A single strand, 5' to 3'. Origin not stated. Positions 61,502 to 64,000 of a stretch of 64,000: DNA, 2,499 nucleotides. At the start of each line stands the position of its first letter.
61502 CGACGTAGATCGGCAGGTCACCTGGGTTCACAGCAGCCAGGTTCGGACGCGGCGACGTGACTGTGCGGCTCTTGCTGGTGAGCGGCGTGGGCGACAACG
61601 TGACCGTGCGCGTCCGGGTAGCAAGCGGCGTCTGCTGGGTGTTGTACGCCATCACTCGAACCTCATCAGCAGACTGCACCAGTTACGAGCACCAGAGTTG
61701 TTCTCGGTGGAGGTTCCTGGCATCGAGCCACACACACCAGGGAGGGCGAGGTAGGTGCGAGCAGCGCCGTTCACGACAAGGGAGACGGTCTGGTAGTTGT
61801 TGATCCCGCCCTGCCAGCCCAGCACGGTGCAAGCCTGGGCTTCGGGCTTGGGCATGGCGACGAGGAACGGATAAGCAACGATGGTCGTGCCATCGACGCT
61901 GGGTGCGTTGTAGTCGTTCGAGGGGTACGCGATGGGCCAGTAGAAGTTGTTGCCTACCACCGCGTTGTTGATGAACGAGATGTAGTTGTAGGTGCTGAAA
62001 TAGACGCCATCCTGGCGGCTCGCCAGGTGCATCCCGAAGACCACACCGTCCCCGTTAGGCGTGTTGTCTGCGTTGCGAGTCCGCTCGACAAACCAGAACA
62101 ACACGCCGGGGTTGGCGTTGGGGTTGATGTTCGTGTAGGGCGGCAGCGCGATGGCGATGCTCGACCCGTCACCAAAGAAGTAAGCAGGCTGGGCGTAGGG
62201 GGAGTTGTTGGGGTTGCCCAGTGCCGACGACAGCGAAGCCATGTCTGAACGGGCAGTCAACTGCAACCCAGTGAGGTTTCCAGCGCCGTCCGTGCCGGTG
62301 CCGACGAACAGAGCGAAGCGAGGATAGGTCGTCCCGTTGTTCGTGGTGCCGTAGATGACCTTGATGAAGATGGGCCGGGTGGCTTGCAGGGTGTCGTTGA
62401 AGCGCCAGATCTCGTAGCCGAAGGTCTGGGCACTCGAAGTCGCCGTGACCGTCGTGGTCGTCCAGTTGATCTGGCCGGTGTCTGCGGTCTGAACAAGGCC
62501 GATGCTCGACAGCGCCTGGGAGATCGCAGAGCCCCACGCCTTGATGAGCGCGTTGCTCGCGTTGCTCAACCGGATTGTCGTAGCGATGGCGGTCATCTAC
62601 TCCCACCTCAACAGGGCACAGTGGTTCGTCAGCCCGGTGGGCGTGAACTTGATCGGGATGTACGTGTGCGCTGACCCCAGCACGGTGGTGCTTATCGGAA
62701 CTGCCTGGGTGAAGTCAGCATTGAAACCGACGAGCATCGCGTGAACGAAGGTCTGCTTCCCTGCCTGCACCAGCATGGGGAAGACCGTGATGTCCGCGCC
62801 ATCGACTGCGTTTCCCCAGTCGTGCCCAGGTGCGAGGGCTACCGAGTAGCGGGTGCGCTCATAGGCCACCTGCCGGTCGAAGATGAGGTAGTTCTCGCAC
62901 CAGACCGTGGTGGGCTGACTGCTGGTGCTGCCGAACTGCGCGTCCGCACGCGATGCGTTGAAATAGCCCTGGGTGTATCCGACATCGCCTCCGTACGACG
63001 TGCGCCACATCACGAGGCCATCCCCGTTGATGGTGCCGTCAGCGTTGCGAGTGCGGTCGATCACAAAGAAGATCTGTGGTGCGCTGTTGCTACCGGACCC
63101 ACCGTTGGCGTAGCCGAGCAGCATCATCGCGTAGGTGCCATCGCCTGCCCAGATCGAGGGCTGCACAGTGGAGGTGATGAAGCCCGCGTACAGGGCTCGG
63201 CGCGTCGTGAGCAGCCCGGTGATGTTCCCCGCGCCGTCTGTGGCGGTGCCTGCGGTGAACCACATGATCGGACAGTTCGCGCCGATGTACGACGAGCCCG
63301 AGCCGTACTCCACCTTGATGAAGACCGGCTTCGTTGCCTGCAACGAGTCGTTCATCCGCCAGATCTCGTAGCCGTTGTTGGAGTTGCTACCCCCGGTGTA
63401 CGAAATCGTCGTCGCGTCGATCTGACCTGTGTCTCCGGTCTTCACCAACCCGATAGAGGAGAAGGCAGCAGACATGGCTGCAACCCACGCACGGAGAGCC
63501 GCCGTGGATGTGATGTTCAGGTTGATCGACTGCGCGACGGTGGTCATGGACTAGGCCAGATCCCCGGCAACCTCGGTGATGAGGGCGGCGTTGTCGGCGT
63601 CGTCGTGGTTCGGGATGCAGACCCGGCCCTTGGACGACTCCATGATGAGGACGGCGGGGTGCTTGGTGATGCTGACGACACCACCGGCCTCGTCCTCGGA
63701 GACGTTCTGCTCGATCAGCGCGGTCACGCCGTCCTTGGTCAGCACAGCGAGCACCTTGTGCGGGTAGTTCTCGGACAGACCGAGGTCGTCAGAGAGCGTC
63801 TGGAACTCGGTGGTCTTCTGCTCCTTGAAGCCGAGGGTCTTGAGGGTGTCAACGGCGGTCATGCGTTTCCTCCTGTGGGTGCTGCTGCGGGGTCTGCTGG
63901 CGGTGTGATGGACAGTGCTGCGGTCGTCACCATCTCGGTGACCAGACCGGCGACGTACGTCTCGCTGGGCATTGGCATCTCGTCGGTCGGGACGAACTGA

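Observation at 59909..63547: Tandem array of three diverged paralogues interleaved with two mini prealbumin-like genes at the head of the tail module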

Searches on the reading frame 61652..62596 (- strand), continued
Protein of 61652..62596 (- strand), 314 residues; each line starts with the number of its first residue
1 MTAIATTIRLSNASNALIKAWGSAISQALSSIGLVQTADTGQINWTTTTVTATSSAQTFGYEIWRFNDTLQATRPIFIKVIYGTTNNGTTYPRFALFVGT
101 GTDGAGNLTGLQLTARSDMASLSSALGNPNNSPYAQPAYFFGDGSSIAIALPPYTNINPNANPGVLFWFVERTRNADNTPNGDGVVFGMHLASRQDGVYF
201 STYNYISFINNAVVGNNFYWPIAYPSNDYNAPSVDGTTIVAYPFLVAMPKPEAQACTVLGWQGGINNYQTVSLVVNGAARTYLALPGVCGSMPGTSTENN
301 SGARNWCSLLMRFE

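Call 97: find_related_loci(query=A3, collection=viral_contigs, flank=5000)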
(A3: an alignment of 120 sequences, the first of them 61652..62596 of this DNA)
Query A3 (314 aa) in viral_contigs; peptide patterns used: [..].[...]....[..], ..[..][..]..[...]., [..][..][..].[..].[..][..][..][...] (x = any residue, [..] = any of these).
426 stretches matched a pattern; 255 encode a relative of the query (tblastn E <= 1e-3); the best 80 are kept; 79 distinct loci.
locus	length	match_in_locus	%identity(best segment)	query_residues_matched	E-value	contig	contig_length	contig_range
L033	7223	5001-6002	33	1-314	5e-40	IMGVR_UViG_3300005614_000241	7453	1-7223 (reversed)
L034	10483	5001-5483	47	11-185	1e-34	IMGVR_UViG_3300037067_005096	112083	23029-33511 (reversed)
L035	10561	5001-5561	42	1-202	2e-31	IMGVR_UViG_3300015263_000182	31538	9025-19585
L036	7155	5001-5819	34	14-286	1e-29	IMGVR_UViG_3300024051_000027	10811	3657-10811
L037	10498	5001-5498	42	5-187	2e-29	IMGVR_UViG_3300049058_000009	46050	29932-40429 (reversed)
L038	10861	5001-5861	31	1-314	5e-29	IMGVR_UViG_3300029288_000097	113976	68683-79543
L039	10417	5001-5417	44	4-151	1e-28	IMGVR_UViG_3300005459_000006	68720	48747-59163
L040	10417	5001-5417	44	4-151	1e-28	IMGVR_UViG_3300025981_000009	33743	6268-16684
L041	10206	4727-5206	42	11-187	2e-28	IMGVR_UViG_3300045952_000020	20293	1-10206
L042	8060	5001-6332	40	11-314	6e-28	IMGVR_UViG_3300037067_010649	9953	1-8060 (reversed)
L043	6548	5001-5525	40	3-186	8e-28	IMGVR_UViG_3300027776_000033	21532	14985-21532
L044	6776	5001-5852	31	11-286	1e-27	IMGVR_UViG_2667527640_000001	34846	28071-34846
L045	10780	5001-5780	36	12-287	1e-27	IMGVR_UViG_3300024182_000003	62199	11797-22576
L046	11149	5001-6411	38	4-185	8e-28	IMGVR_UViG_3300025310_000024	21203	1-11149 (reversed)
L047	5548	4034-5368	37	1-185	3e-27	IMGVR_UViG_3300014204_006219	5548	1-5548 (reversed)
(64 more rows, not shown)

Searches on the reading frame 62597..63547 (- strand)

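Call 3: search_protein_families(library=pfam, proteins=[window:62597-63547:-], max_evalue=1)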
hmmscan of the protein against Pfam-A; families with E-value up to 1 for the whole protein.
window:62597-63547:- (316 aa): 1 family
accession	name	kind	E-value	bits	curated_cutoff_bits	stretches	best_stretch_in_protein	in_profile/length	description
PF23114.1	NAD-bd_HRPKS_sdrA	-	0.29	11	27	1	79-129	78-128/175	HRPKS sdrA-like, NAD(P)-binding Rossmann-fold domain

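Call 4: search_protein_families(library=phrogs, proteins=[window:62597-63547:-], max_evalue=0.1)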
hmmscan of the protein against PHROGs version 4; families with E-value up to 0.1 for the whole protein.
window:62597-63547:- (316 aa): 0 families

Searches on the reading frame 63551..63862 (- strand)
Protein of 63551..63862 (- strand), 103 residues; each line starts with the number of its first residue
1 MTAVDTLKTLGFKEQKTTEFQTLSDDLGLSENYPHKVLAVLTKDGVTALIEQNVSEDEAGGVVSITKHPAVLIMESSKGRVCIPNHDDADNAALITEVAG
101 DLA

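Call 3: search_protein_families(library=pfam, proteins=[window:63551-63862:-], max_evalue=1)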
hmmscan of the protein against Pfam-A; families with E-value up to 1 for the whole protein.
window:63551-63862:- (103 aa): 1 family
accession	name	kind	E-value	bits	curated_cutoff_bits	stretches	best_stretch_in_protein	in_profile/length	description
PF14956.11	DUF4505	-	0.18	12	27.3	1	52-97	95-140/177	Domain of unknown function (DUF4505)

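Call 4: search_protein_families(library=phrogs, proteins=[window:63551-63862:-], max_evalue=0.1)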
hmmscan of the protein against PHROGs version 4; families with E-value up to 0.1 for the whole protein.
window:63551-63862:- (103 aa): 0 families

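Call 95: search_protein_families(library=phrogs, proteins=[window:63551-63859:-], max_evalue=1)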
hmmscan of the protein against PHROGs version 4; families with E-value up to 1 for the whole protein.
window:63551-63859:- (102 aa): 1 family
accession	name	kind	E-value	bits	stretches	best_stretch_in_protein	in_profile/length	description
phrog_7148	-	transcription regulation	0.12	13.1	1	28-66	96-134/176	transcriptional repressor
